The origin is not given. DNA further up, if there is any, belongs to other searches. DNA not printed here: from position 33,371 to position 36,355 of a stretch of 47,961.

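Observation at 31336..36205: Sigma-54-promoted chaperone-usher-like fibre locus built on DUF4402-like subunits with a non-canonical usher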

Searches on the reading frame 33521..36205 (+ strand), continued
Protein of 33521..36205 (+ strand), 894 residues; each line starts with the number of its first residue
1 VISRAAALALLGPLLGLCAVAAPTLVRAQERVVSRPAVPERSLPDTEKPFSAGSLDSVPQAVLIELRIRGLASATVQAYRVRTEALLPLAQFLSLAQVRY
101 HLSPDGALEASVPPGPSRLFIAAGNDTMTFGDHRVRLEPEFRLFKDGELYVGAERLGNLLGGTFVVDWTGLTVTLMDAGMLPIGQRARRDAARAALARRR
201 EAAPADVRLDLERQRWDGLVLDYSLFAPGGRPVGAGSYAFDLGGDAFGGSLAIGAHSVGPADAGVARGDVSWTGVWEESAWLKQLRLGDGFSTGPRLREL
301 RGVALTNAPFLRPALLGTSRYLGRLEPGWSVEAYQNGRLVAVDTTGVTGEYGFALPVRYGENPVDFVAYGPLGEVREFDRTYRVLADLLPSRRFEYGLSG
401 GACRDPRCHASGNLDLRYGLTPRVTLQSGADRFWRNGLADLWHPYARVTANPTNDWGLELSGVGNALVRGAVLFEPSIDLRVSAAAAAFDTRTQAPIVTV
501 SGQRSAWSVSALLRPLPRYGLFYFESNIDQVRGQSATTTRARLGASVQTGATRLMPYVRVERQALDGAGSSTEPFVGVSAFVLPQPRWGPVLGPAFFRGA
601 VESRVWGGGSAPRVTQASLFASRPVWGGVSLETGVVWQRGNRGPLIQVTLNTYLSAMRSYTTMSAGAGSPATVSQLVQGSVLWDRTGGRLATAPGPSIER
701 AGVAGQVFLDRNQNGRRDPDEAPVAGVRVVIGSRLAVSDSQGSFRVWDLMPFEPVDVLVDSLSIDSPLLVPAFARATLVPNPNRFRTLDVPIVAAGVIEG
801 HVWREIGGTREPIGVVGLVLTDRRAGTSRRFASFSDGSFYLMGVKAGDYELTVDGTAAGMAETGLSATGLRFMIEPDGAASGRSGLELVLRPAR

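Call 45: get_annotated_region(hit=H4, flank=5000)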
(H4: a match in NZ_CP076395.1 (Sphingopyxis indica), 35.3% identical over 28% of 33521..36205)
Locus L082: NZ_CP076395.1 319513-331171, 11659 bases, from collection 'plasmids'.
description: Sphingopyxis indica strain MC4 plasmid pMC4, complete sequence
organism: Sphingopyxis indica (NCBI taxid 436663)
taxonomy: Bacteria; Pseudomonadota; Alphaproteobacteria; Sphingomonadales; Sphingomonadaceae; Sphingopyxis; Sphingopyxis indica
host: -; source: Single cell,HCH dumpsite soil; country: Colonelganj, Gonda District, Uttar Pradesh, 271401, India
typing (MOB-suite, as given by PLSDB): conjugative; relaxase MOBP; mating-pair formation MPF_T
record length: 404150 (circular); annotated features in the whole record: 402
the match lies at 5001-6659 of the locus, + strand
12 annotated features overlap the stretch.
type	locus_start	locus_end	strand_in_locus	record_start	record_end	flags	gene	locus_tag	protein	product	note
CDS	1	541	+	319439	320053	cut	rsmG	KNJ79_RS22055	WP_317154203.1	16S rRNA (guanine(527)-N(7))-methyltransferase RsmG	GO:0046118 - 7-methylguanosine biosynthetic process [Evidence IEA]; GO:0031167 - rRNA methylation [Evidence IEA]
CDS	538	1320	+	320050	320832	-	-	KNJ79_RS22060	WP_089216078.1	ParA family protein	-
CDS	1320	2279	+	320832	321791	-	-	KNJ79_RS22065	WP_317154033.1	ParB/RepB/Spo0J family partition protein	GO:0007059 - chromosome segregation [Evidence IEA]; GO:0000910 - cytokinesis [Evidence IEA]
CDS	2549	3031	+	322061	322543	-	-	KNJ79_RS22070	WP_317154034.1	DUF4402 domain-containing protein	-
CDS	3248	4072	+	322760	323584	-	-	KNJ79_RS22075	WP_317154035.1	molecular chaperone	-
CDS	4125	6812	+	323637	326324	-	-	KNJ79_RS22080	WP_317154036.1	carboxypeptidase regulatory-like domain-containing protein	-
CDS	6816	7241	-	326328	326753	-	-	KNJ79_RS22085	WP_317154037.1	GFA family protein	-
CDS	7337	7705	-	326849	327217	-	-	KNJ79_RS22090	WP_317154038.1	glycine zipper 2TM domain-containing protein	-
CDS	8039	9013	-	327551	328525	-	-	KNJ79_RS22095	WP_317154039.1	alpha/beta fold hydrolase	-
CDS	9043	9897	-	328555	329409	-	-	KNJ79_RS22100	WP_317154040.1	alpha/beta hydrolase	-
CDS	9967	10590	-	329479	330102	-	eda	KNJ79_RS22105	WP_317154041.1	bifunctional 4-hydroxy-2-oxoglutarate aldolase/2-dehydro-3-deoxy-phosphogluconate aldolase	GO:0009255 - Entner-Doudoroff pathway through 6-phosphogluconate [Evidence IEA]; GO:0009084 - glutamine family amino ...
CDS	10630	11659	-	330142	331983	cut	edd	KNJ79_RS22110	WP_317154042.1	phosphogluconate dehydratase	GO:0009255 - Entner-Doudoroff pathway through 6-phosphogluconate [Evidence IEA]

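Call 46: search_protein_families(library=pfam, proteins=[L081:2089-2580:+, L081:2598-3218:+, L081:3218-3766:+, L081:3849-4712:+, L081:4740-7430:+, L082:2549-3031:+, L082:3248-4072:+, L082:4125-6812:+], max_evalue=0.1)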
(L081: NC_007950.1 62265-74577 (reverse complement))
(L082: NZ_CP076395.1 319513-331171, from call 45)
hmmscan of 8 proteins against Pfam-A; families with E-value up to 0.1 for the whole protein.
L081:2089-2580:+ (163 aa): 2 families
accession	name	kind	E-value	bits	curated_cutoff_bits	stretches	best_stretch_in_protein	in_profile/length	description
PF14352.11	DUF4402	-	1.5e-25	90.8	25.2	1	42-162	2-129/129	Domain of unknown function (DUF4402)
PF19408.5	PKD_6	-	0.011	16.5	25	1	94-126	29-61/82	PKD-like domain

L081:2598-3218:+ (206 aa): 0 families

L081:3218-3766:+ (182 aa): 1 family
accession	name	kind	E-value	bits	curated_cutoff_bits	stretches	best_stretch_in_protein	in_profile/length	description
PF14352.11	DUF4402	-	3.5e-13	50.8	25.2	1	58-179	3-126/129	Domain of unknown function (DUF4402)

L081:3849-4712:+ (287 aa): 2 families
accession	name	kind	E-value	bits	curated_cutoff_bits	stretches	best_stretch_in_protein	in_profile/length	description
PF00345.26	PapD_N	-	1.6e-05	25.3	23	1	33-131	2-90/126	Pili and flagellar-assembly chaperone, PapD N-terminal domain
PF06280.18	fn3_5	-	0.0088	17.2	27.6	0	44-124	7-86/112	Fn3-like domain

L081:4740-7430:+ (896 aa): 2 families
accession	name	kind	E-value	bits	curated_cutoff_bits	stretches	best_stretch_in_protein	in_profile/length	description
PF17210.9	SdrD_B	-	1.9e-09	38.1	29.7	2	815-860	21-66/112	SdrD B-like domain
PF13620.12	CarboxypepD_reg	-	2.5e-05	25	32.3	1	811-861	8-57/82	Carboxypeptidase regulatory-like domain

L082:2549-3031:+ (160 aa): 1 family
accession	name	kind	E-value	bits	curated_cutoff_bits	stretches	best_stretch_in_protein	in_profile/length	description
PF14352.11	DUF4402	-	4.4e-25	89.3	25.2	1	37-159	1-129/129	Domain of unknown function (DUF4402)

L082:3248-4072:+ (274 aa): 2 families
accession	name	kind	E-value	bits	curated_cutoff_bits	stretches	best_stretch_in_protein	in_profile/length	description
PF06280.18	fn3_5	-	0.00023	22.3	27.6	1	45-119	13-84/112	Fn3-like domain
PF10633.15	NPCBM_assoc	-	0.067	13.8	24.4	0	99-126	44-71/78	NPCBM-associated, NEW3 domain of alpha-galactosidase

L082:4125-6812:+ (895 aa): 3 families
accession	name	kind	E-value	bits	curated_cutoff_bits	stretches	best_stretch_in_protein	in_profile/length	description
PF13620.12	CarboxypepD_reg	-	1.2e-09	38.9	32.3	1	795-846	2-53/82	Carboxypeptidase regulatory-like domain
PF17210.9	SdrD_B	-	1.2e-09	38.8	29.7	2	803-849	20-66/112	SdrD B-like domain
PF17802.7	SpaA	-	0.0035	17.9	23.1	1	803-851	12-62/91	Prealbumin-like fold domain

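Call 72: search_protein_representatives(alignment_id=A1)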
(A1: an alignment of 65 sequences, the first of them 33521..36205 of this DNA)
Query: 65 sequences, 884 profile positions. Proteins with E-value up to 0.001 (for the whole library): 10393; up to 1e-10: 4813; up to 1e-30: 1553. The best 150 are listed.
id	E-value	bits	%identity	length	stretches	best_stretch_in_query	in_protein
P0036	0.0e+00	1428.1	-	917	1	4-883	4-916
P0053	0.0e+00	1413.3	-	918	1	7-883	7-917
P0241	0.0e+00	1083.5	-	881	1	10-882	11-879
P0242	0.0e+00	1055.1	-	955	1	41-880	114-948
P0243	0.0e+00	1048.4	-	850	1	52-883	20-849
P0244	8.4e-299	1010.2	-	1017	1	14-882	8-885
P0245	1.7e-291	986.0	-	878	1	10-882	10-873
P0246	5.1e-279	944.7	-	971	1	69-882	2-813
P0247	1.6e-276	936.5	-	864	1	53-882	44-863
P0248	1.1e-274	930.4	-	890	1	14-881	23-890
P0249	4.2e-274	928.4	-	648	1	40-627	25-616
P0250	9.4e-271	917.4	-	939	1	33-883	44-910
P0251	4.4e-267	905.2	-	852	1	38-881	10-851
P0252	7.8e-262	887.9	-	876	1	47-882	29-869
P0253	1.1e-260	884.0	-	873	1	43-883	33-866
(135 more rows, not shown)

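Call 74: search_protein_families(library=pfam, alignment_id=A4, max_evalue=0.1)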
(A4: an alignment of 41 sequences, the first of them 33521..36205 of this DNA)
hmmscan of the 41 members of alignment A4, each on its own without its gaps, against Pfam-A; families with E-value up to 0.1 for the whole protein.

A. member 1, window:33521-36205:+ (894 aa): 2 families
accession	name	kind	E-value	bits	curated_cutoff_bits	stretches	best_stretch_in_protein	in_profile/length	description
PF13620.12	CarboxypepD_reg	-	6e-09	36.6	32.3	1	809-862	10-61/82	Carboxypeptidase regulatory-like domain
PF17210.9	SdrD_B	-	4.1e-05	24.2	29.7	1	706-731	6-31/112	SdrD B-like domain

B. families by the number of members that match (of 41 scanned): 15 families
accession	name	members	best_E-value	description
PF13620.12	CarboxypepD_reg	38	7.5e-15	Carboxypeptidase regulatory-like domain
PF17210.9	SdrD_B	36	4.2e-12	SdrD B-like domain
PF13715.12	CarbopepD_reg_2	4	0.0016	CarboxypepD_reg-like domain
PF17936.7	Big_6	3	0.0095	Bacterial Ig domain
PF00577.26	Usher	2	0.0024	Outer membrane usher protein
PF17802.7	SpaA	2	0.0035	Prealbumin-like fold domain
PF23194.1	NOMO_5th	2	0.028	NOMO fifth transthyretin-like domain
PF13372.12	Alginate_exp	1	0.013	Alginate export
PF06280.18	fn3_5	1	0.014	Fn3-like domain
PF07833.16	Cu_amine_oxidN1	1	0.02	Copper amine oxidase N-terminal domain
PF13517.12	FG-GAP_3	1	0.026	FG-GAP-like repeat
PF07210.18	DUF1416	1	0.035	Protein of unknown function (DUF1416)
PF16371.11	MetallophosN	1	0.056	N terminal of Calcineurin-like phosphoesterase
PF24421.1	Ig_J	1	0.061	Tip attachment protein J, Ig-like domain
PF10670.15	DUF4198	1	0.098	Domain of unknown function (DUF4198)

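Call 75: search_solved_structures(query=A4, max_evalue=10, show_alignments=2)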
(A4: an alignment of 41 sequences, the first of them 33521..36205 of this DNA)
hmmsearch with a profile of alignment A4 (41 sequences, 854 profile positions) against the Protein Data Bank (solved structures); distinct sequences matched with E-value up to 10: 8.
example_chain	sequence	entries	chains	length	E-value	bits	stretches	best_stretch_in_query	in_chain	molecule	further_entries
9c7v_B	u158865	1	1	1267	7.8e-10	40.8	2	757-834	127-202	BOS complex subunit NOMO2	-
10ps_A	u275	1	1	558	1.7e-08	36.4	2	670-712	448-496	Serine-aspartate repeat-containing protein D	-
4jdz_A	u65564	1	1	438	0.0046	18.4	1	668-713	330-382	Ser-Asp rich fibrinogen/bone sialoprotein-binding protein SdrD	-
3irp_X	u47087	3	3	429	0.0052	18.2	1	650-713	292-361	Uro-adherence factor A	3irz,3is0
3is1_X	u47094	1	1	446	0.0054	18.2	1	650-713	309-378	Uro-adherence factor A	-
4jdz_B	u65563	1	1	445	0.0064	17.9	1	669-712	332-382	Ser-Asp rich fibrinogen/bone sialoprotein-binding protein SdrD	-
8vdk_A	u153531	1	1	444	0.018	16.4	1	666-712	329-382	Serine-aspartate repeat-containing protein D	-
6qus_I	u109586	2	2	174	2.2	9.5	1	710-739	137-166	Calmodulin-regulated spectrin-associated protein 1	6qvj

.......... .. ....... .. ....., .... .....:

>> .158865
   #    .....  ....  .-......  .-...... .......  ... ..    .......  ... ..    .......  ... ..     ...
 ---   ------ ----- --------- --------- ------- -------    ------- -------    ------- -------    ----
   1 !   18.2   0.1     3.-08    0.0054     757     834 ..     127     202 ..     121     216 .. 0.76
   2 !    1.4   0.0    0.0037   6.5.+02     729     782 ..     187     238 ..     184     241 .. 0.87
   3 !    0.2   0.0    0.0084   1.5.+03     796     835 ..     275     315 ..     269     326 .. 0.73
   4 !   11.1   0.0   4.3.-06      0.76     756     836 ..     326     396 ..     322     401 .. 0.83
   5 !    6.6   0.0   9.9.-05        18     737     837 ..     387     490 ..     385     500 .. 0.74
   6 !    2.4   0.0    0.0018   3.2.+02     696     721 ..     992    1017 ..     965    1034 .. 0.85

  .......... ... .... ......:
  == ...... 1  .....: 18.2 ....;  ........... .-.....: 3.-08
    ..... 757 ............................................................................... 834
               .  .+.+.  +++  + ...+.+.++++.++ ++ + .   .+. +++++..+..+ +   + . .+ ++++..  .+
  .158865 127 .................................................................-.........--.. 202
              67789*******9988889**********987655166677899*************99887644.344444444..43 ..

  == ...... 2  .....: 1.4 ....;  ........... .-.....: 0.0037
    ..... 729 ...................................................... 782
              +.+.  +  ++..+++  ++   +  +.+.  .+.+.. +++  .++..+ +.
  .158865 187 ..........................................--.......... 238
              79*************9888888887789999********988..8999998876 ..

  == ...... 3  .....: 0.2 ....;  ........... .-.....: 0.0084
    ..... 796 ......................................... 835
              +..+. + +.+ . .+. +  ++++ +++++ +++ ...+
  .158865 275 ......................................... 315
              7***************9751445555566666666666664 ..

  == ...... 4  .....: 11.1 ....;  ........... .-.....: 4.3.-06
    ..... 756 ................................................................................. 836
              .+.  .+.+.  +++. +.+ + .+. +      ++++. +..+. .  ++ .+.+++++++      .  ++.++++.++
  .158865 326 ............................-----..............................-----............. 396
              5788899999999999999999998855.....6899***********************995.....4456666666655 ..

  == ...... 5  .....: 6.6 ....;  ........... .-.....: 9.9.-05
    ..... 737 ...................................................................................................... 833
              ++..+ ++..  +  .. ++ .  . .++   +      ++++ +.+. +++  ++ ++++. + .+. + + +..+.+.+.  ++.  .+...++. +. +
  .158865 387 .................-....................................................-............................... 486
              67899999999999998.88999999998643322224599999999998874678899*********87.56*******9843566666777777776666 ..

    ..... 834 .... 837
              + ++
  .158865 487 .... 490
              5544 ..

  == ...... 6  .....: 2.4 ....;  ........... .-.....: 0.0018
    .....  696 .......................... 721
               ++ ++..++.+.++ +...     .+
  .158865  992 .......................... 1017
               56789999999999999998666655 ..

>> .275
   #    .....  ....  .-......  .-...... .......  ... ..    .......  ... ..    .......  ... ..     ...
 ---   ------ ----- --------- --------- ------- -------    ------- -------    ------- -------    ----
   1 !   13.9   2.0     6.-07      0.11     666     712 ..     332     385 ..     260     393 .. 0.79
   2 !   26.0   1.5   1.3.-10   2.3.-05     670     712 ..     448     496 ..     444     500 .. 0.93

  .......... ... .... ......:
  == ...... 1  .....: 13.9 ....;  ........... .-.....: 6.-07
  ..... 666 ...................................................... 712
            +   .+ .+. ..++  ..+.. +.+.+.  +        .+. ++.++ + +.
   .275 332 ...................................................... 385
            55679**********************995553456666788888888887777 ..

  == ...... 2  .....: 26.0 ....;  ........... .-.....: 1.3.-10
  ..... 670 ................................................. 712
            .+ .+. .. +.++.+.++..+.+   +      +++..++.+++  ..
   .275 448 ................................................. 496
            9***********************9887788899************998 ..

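Call 82: find_related_loci(query=L081:4740-7430:+, collection=genome_contigs, flank=5000)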
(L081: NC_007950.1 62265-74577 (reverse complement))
Query L081:4740-7430:+ (896 aa) in genome_contigs; peptide patterns used: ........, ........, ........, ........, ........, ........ (x = any residue, [..] = any of these).
97 stretches matched a pattern; 3 encode a relative of the query (tblastn E <= 1e-3); 3 distinct loci.
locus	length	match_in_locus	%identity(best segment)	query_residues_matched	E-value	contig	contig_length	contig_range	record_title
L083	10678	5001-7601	73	30-896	0e+0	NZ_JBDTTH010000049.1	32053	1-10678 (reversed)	MAG: Polaromonas sp. isolate cluster3_bin.291 NODE_4054_length_32053_cov_21.794143, whole genome shotgun sequence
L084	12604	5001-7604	66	27-893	0e+0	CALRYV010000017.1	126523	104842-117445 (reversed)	MAG: Ramlibacter sp. 2FC isolate JJ-MEM5D2-223-2-m1-bin341 genome assembly, contig: JJ-MEM5D2-223-C55, whole genome shot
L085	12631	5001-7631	72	18-893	0e+0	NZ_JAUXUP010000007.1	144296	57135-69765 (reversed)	MAG: Polaromonas sp. isolate C15_concoct.bin.134 C15_k141_61783, whole genome shotgun sequence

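Call 83: find_homologous_proteins(query=L081:2089-2580:+, max_evalue=0.001)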
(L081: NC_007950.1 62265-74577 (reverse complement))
Query L081:2089-2580:+ (163 aa): 172 proteins with E <= 0.001 among 2610 candidates; the best 120 are listed.
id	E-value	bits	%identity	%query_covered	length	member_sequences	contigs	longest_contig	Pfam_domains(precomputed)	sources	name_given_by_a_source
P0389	1.6e-59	218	78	100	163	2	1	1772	PF14352.12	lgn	-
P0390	2.5e-59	217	77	100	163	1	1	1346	PF14352.12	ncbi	-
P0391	5.0e-59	216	77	100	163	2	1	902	PF14352.12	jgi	jgi:hypothetical protein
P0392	9.5e-59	216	78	100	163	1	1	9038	PF14352.12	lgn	-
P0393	8.0e-58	213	75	100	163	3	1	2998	PF14352.12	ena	-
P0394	1.0e-56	209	76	100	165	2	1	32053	PF14352.12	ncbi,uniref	ncbi:DUF4402 domain-containing protein [Polaromonas sp.]|uniref:DUF4402 domain-containing protein n=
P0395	7.6e-55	203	72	100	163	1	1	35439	PF14352.12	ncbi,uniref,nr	ncbi:DUF4402 domain-containing protein [Polaromonas eurypsychrophila]|uniref:DUF4402 domain-containi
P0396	3.2e-54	201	71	100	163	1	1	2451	PF14352.12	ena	-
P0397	3.2e-54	201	73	98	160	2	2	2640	PF14352.12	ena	-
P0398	5.0e-54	200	72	100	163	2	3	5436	PF14352.12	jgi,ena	-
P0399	1.3e-52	196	72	100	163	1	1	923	PF14352.12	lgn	-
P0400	6.7e-51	190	69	100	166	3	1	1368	PF14352.12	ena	-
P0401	2.5e-50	188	71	100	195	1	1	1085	PF14352.12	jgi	jgi:hypothetical protein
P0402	1.1e-49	186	68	100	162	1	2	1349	PF14352.12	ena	-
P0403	1.2e-49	186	68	98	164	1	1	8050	PF14352.12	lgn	-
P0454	1.4e-22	98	50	94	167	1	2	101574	PF14352.12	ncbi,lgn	-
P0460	1.1e-19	89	45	100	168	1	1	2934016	PF14352.12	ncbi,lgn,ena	-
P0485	1.5e-16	79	46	85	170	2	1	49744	PF14352.12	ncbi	ncbi:MAG: DUF4402 domain-containing protein [Acidobacteriota bacterium]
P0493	1.5e-15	76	39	78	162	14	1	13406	PF14352.12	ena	-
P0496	1.8e-15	75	45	78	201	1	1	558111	PF14352.12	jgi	jgi:hypothetical protein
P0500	7.1e-15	73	36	78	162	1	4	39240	PF14352.12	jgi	jgi:Mat/Ecp fimbriae major subunit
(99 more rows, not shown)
